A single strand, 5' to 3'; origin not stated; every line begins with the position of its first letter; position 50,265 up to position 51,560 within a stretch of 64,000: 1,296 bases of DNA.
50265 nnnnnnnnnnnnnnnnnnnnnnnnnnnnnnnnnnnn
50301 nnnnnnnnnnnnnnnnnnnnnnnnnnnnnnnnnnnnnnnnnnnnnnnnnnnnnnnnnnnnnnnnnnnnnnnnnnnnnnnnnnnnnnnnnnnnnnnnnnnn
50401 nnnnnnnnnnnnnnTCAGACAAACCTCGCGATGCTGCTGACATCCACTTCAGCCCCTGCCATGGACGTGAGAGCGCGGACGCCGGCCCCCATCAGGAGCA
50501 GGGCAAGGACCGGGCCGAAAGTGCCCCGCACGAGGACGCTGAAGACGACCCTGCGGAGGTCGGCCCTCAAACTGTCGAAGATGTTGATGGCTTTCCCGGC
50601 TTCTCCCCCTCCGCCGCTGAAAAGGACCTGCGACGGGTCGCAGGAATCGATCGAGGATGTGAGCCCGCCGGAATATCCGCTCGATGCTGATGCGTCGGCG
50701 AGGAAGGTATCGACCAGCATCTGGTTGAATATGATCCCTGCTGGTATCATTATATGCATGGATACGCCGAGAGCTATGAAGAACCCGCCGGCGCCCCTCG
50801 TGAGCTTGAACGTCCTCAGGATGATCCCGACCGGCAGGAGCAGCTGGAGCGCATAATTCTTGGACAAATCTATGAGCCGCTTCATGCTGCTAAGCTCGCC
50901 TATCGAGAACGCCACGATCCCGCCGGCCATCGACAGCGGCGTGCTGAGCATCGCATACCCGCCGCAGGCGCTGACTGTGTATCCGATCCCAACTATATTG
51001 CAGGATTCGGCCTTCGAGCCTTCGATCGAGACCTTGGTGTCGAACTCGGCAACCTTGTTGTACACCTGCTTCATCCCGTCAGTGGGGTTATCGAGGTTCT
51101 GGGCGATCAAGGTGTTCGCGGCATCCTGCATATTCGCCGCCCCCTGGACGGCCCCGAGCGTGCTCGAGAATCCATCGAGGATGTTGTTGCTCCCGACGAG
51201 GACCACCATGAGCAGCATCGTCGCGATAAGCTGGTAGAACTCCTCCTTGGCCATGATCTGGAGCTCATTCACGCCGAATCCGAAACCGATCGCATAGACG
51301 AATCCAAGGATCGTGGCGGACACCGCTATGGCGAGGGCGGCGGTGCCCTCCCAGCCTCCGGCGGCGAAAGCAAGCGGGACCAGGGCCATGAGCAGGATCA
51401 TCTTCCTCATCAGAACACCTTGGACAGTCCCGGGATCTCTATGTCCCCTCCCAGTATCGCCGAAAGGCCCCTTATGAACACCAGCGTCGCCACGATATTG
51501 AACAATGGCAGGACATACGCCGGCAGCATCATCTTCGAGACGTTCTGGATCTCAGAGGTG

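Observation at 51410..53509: Paralog 4 carries a repeated CPxxC(K/R)V cysteine module ectodomain inserted between the conserved TM core and the C-terminal anchor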

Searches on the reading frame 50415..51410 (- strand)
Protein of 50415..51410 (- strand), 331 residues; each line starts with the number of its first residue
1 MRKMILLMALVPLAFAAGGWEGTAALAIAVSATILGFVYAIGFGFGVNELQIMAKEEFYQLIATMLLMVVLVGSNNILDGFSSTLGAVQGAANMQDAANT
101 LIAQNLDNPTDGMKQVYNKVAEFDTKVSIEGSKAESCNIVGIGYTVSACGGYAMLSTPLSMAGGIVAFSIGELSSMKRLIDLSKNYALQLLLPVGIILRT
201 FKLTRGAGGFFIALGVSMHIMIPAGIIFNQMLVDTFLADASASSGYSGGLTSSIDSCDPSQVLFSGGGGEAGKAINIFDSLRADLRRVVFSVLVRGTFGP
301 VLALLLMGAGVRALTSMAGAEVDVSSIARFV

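Call 6: search_protein_families(library=pfam, proteins=[window:50415-51410:-], max_evalue=0.1)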
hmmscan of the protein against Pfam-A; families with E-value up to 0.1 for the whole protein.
window:50415-51410:- (331 aa): 0 families

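Call 7: search_protein_families(library=ncbifam, proteins=[window:50415-51410:-], max_evalue=0.1)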
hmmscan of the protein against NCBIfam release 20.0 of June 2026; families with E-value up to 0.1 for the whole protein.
window:50415-51410:- (331 aa): 0 families
